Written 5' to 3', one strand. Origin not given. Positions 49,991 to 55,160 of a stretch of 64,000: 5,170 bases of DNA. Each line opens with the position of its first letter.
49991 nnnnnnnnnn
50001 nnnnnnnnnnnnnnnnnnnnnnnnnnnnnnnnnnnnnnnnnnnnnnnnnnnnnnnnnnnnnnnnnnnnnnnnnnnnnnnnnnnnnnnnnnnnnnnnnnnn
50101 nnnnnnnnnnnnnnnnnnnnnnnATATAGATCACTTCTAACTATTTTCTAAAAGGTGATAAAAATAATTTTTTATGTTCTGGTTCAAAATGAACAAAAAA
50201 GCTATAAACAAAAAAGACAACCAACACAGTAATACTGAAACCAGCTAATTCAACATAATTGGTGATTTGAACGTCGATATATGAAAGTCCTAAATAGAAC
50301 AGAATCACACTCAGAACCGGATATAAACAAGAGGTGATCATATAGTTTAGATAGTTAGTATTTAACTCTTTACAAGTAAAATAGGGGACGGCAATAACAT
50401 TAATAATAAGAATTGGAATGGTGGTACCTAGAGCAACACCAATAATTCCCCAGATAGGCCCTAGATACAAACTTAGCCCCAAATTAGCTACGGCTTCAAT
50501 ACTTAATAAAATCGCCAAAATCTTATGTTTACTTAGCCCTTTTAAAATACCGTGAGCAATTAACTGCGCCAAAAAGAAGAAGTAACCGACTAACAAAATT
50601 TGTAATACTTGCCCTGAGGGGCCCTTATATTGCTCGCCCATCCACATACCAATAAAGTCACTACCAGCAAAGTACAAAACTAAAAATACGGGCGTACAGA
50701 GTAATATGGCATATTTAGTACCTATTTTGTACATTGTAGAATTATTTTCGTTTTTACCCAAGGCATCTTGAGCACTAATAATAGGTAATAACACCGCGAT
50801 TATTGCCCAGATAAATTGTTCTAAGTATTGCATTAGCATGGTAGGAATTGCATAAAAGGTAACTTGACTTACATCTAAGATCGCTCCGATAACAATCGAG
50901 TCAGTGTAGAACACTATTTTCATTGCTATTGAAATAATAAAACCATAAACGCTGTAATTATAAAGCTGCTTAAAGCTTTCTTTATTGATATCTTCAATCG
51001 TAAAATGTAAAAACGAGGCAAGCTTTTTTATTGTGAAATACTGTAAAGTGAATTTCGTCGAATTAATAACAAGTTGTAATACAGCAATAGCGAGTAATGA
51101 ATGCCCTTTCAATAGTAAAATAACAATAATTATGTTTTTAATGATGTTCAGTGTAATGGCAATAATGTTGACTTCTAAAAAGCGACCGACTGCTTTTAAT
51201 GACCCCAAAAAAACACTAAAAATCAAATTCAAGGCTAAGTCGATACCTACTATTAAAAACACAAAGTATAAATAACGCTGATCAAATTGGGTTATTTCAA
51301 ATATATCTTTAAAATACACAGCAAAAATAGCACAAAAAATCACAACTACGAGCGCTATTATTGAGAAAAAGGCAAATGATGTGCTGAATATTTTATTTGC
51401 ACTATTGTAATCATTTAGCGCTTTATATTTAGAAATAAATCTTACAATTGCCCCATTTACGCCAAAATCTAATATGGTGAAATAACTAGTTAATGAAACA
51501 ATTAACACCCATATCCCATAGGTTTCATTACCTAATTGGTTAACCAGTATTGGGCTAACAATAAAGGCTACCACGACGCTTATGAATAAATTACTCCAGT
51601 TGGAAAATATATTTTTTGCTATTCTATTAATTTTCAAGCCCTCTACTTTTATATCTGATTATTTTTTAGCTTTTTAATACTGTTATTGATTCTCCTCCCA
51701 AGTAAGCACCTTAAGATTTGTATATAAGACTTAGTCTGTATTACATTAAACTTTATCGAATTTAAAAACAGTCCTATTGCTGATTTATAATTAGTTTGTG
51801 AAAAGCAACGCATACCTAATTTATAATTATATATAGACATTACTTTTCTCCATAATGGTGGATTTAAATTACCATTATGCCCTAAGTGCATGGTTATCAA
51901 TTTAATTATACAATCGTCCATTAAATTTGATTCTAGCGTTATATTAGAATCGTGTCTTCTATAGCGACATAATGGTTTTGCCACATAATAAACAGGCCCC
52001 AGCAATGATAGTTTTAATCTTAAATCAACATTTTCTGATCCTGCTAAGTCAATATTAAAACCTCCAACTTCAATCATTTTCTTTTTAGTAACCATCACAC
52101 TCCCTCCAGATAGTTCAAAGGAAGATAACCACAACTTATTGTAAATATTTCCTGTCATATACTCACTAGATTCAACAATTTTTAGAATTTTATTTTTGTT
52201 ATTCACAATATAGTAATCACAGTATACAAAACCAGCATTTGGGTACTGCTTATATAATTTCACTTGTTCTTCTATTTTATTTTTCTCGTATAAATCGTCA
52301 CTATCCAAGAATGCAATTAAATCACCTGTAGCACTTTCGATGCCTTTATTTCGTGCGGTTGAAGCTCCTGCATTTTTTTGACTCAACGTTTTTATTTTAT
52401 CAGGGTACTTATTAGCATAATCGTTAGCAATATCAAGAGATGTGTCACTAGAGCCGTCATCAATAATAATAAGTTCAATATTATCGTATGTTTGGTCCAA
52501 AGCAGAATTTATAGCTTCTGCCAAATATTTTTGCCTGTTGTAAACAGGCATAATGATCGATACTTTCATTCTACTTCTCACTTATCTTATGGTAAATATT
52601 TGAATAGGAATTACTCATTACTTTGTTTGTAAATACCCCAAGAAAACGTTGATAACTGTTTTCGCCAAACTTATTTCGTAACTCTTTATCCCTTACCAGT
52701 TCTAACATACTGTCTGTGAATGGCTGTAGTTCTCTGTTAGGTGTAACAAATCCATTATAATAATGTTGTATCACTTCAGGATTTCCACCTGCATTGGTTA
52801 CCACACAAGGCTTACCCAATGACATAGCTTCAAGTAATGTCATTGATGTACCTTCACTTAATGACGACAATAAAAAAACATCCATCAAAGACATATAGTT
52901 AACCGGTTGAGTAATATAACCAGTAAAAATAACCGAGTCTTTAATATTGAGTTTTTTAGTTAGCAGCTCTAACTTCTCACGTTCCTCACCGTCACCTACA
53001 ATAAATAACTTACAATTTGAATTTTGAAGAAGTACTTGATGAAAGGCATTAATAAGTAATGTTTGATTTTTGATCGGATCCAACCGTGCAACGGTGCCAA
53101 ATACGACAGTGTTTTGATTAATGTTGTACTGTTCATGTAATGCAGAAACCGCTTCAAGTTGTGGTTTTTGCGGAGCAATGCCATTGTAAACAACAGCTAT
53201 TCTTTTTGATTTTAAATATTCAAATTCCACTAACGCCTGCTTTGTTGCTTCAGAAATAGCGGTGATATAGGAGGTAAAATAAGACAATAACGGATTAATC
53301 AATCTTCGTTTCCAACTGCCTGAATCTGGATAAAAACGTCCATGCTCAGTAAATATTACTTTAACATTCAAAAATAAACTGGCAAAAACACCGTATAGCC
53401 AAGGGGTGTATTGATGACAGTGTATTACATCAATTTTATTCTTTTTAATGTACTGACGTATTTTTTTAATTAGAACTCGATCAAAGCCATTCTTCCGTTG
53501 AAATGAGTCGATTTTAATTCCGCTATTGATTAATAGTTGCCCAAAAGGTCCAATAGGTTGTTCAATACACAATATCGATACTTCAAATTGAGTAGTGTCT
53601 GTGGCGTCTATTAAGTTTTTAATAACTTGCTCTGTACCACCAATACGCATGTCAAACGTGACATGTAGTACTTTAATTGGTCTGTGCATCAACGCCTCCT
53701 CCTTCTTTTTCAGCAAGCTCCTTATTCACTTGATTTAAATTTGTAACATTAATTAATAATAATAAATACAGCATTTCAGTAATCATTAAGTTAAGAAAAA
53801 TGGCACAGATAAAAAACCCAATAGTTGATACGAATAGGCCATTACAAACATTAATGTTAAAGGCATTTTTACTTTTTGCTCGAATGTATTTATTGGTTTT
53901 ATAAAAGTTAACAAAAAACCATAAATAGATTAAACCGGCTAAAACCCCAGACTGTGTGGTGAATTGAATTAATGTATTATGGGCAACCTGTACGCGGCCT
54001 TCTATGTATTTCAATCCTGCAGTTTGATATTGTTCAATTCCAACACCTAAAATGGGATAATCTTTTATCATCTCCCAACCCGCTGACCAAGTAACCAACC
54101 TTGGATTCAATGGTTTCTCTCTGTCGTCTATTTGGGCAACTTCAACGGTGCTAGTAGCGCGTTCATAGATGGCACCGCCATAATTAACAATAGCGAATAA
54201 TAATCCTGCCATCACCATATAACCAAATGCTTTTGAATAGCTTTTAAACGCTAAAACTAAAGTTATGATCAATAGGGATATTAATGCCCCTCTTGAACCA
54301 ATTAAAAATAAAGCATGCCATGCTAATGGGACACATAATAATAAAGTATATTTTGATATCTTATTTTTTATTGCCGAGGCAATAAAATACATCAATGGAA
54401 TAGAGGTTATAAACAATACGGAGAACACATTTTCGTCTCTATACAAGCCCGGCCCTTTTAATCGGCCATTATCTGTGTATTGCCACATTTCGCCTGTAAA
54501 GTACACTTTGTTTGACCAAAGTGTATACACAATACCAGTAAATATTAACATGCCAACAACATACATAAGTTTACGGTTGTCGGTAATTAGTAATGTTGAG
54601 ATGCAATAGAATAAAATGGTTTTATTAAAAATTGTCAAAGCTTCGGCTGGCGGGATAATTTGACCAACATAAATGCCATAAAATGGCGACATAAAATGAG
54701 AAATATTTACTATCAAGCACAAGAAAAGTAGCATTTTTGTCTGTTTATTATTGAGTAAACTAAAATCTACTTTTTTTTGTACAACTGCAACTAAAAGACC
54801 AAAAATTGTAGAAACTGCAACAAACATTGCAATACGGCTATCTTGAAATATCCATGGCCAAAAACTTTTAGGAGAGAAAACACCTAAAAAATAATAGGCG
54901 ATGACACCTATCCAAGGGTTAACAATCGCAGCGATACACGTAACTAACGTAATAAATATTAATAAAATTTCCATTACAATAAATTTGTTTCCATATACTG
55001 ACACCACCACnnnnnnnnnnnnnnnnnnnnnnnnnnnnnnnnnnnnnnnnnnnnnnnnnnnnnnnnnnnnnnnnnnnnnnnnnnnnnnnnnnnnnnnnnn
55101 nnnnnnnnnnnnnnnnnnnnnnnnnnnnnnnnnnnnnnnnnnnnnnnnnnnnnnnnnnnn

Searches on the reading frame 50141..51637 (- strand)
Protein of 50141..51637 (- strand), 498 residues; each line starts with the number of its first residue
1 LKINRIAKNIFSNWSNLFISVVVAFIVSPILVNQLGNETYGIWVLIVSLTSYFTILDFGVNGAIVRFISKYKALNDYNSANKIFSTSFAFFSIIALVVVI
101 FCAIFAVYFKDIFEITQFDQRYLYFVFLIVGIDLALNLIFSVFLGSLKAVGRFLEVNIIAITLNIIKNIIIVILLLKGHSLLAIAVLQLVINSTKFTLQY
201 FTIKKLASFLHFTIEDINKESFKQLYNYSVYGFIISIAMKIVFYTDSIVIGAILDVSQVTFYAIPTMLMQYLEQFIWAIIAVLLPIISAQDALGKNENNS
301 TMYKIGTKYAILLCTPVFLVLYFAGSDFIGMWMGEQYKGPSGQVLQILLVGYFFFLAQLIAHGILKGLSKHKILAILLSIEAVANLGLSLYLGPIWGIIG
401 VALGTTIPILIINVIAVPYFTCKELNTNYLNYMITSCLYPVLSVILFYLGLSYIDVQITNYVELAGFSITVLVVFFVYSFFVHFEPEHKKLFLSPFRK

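Call 7: search_protein_families(library=pfam, proteins=[window:50141-51637:-], max_evalue=0.001)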
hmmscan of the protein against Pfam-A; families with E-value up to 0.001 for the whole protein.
window:50141-51637:- (498 aa): 3 families
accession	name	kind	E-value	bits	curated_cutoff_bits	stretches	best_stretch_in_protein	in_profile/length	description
PF01943.22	Polysacc_synt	-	1e-19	71.5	28.2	1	7-288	2-271/274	Polysaccharide biosynthesis protein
PF13440.11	Polysacc_synt_3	-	5.9e-12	45.9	23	1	35-338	6-289/293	Polysaccharide biosynthesis protein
PF01554.23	MatE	-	0.00039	20.6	24.9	0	236-388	6-158/161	MatE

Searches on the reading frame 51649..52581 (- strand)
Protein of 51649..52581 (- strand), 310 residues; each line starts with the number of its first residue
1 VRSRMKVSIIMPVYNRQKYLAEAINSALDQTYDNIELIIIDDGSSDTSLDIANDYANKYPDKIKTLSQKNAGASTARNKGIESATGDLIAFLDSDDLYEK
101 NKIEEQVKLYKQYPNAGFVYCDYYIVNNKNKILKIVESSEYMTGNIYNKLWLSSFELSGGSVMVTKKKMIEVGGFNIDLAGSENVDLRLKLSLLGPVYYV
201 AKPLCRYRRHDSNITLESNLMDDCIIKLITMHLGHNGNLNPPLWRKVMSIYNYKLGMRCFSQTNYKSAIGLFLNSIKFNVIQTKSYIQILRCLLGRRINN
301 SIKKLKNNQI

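Call 7: search_protein_families(library=pfam, proteins=[window:51649-52581:-], max_evalue=0.001)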
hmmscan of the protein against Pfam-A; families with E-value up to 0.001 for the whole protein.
window:51649-52581:- (310 aa): 5 families
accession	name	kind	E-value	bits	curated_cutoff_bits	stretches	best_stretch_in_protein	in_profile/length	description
PF00535.33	Glycos_transf_2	-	1.9e-38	132.4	23.3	1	8-150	1-145/168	Glycosyl transferase family 2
PF10111.15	Glyco_tranf_2_2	-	2.8e-23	83.2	27.3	1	8-214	1-222/276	Glycosyltransferase like family 2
PF13641.12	Glyco_tranf_2_3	-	1.8e-13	51.5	27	1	7-141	3-140/230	Glycosyltransferase like family 2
PF13506.12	Glyco_transf_21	-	0.00041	20.3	21.7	1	79-176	24-121/174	Glycosyl transferase family 21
PF13632.12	Glyco_trans_2_3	-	0.00048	20.4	27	1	89-196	2-111/198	Glycosyl transferase family group 2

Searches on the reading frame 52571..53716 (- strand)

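Call 7: search_protein_families(library=pfam, proteins=[window:52571-53716:-], max_evalue=0.001)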
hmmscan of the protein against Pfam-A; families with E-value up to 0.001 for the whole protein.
window:52571-53716:- (381 aa): 5 families
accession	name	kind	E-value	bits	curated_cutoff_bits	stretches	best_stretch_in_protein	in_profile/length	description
PF00534.26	Glycos_transf_1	-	2.6e-44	151.2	26.4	1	193-357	5-172/172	Glycosyl transferases group 1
PF13692.12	Glyco_trans_1_4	-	1.8e-34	119.5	27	1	205-343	3-142/142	Glycosyl transferases group 1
PF13439.12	Glyco_transf_4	-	3.9e-25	89.3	28.5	1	25-183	1-169/170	Glycosyltransferase Family 4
PF13579.12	Glyco_trans_4_4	-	3.9e-12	47.2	29.7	1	26-179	1-158/158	Glycosyl transferase 4-like domain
PF13477.12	Glyco_trans_4_2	-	3e-10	40.9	23.4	1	33-150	14-134/139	Glycosyl transferase 4-like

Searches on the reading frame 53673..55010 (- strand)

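Call 7: search_protein_families(library=pfam, proteins=[window:53673-55010:-], max_evalue=0.001)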
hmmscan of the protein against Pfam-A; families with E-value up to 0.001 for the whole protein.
window:53673-55010:- (445 aa): 1 family
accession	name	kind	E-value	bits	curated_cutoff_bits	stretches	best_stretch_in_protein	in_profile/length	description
PF04932.20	Wzy_C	-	1.2e-16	61.3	31.7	1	229-363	5-149/149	O-Antigen ligase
